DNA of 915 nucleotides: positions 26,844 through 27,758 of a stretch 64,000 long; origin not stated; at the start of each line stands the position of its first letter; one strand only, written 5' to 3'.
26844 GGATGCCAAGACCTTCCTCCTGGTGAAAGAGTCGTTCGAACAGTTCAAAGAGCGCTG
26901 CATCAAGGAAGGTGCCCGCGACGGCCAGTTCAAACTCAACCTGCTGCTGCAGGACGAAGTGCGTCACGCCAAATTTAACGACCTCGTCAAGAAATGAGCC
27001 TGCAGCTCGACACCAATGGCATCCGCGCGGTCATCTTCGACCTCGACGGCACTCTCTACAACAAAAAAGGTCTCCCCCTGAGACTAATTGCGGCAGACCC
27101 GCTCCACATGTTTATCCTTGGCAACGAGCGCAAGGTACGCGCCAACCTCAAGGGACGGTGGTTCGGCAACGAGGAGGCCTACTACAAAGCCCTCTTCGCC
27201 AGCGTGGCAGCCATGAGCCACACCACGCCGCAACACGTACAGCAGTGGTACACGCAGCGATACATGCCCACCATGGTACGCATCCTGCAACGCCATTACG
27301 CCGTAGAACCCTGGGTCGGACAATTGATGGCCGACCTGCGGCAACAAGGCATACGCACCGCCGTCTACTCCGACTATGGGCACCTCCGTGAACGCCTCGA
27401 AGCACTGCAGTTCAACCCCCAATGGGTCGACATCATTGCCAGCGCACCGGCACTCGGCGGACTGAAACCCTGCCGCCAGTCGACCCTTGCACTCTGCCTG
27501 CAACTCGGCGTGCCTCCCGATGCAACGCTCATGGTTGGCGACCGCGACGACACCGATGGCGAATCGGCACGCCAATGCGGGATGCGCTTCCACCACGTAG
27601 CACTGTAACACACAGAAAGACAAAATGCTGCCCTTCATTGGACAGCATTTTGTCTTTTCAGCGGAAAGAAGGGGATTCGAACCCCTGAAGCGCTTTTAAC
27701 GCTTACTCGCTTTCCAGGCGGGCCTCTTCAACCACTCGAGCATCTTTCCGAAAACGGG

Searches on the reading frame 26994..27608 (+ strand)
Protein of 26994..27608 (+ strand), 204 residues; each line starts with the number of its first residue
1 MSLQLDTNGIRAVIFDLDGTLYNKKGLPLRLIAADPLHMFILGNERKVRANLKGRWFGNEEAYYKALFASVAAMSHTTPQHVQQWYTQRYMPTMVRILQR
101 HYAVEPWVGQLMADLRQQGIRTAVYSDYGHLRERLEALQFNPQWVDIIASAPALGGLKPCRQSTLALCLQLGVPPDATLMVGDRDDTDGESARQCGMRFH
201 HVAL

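Call 10: search_protein_families(library=pfam, proteins=[window:26994-27608:+])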
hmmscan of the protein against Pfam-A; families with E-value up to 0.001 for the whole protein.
window:26994-27608:+ (204 aa): 4 families
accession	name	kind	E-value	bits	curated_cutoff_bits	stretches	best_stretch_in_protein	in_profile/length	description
PF00702.32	Hydrolase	-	1.7e-13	51.8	26.4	1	10-196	1-191/191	haloacid dehalogenase-like hydrolase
PF13419.12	HAD_2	-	1.6e-12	48.4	23.8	1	13-200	1-176/178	Haloacid dehalogenase-like hydrolase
PF13242.12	Hydrolase_like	-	2.4e-06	27.8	22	1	158-200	4-46/75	HAD-hyrolase-like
PF12710.13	HAD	-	0.00019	22.4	27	1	13-124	1-106/189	haloacid dehalogenase-like hydrolase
